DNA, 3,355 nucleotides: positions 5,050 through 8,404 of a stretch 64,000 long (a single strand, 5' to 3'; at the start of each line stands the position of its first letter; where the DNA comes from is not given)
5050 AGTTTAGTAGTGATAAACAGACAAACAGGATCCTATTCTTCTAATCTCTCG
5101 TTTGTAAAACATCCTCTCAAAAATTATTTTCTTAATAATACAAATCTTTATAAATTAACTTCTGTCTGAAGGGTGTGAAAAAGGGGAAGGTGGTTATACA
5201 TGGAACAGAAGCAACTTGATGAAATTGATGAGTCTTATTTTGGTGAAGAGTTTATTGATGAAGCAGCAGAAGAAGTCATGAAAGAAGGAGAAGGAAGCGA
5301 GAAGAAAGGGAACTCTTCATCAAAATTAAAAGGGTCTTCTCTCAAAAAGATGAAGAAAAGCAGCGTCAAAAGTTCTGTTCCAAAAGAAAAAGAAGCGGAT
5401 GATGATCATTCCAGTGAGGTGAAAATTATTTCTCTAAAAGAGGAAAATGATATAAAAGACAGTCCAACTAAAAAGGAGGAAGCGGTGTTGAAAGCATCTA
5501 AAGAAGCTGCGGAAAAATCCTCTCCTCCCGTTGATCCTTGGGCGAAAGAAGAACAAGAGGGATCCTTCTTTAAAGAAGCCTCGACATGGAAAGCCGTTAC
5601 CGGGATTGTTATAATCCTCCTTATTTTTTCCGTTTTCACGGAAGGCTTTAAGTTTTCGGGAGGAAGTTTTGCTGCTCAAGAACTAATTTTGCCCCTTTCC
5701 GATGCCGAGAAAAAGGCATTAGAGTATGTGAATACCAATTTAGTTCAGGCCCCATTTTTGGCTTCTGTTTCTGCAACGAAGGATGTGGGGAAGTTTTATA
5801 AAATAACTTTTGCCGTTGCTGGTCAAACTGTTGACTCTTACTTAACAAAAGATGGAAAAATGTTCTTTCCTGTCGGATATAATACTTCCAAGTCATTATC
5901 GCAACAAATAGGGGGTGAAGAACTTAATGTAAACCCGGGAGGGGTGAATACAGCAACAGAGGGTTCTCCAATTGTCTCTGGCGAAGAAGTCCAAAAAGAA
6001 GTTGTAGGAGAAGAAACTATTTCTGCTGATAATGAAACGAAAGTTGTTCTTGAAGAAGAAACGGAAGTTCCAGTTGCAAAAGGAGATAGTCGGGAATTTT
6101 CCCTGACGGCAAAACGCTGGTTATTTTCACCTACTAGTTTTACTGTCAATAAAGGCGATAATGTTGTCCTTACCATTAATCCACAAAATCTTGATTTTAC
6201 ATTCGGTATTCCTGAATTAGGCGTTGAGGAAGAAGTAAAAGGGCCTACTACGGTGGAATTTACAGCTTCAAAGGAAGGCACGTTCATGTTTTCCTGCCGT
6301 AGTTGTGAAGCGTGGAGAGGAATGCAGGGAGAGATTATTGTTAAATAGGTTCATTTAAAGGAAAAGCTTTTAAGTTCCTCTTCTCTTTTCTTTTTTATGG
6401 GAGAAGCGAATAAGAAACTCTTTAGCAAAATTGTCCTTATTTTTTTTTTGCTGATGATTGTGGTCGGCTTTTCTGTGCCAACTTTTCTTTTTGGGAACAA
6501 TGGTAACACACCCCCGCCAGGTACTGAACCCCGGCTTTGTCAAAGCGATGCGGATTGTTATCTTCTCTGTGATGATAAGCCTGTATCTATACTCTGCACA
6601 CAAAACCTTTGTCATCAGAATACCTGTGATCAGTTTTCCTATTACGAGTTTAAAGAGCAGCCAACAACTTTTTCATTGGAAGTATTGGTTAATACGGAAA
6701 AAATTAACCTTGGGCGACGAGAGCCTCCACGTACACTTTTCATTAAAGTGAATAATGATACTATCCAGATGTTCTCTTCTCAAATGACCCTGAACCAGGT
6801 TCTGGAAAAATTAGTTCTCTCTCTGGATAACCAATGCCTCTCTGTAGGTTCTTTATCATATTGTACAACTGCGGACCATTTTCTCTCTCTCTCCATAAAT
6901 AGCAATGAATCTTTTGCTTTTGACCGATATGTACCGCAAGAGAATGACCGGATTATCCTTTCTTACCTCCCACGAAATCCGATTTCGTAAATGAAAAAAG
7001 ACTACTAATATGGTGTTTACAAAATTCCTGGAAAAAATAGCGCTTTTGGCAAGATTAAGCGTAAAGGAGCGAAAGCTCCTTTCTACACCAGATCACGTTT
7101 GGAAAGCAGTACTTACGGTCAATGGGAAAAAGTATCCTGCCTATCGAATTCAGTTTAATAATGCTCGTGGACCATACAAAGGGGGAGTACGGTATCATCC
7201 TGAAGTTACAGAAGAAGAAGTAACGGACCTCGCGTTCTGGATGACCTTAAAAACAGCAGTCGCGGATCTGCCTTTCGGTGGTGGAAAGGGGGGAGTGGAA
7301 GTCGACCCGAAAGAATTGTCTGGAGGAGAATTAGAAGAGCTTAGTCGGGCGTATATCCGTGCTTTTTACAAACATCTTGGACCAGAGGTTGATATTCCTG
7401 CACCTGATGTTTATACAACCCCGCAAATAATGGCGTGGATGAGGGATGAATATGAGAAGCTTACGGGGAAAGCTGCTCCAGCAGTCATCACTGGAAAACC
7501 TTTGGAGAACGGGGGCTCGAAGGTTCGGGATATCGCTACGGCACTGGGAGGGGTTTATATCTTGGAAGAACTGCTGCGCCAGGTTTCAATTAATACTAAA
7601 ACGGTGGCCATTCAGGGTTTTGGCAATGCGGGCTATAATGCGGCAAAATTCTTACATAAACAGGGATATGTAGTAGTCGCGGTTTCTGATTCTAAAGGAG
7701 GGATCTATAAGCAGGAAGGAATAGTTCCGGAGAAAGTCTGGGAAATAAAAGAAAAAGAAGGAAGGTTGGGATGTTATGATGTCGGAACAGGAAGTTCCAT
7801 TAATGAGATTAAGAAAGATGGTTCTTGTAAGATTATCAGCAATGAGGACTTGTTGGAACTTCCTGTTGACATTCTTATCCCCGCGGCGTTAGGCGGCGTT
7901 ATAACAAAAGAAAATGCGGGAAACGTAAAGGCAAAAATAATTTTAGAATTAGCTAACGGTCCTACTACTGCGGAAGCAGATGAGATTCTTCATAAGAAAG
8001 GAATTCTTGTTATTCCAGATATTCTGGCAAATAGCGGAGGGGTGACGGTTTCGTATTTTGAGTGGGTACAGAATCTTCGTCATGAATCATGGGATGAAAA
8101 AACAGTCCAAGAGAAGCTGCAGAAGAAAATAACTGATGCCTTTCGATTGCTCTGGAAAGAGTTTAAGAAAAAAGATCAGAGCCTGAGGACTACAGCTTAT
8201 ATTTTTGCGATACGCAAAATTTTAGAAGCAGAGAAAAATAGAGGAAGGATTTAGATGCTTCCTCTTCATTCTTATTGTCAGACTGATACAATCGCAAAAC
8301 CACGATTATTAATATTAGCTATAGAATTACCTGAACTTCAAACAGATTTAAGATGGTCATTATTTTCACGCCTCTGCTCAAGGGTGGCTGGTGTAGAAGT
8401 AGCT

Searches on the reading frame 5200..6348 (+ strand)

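Call 60: search_protein_families(library=pfam, proteins=[window:5200-6348:+], max_evalue=0.0001)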
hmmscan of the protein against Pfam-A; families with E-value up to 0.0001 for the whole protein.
window:5200-6348:+ (382 aa): 1 family
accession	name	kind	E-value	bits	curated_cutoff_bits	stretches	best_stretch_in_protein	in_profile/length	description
PF13473.12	Cupredoxin_1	-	4.6e-07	30.2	27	1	294-381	17-104/104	Cupredoxin-like domain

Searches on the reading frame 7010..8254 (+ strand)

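Call 60: search_protein_families(library=pfam, proteins=[window:7010-8254:+], max_evalue=0.0001)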
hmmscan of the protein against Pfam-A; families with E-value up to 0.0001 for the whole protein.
window:7010-8254:+ (414 aa): 2 families
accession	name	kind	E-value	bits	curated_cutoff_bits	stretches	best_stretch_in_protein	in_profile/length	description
PF00208.27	ELFV_dehydrog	-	2.5e-77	260.3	23.4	1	168-412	1-241/241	Glutamate/Leucine/Phenylalanine/Valine dehydrogenase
PF02812.23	ELFV_dehydrog_N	-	8.4e-48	161.8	25.3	1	40-150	19-129/129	Glu/Leu/Phe/Val dehydrogenase, dimerisation domain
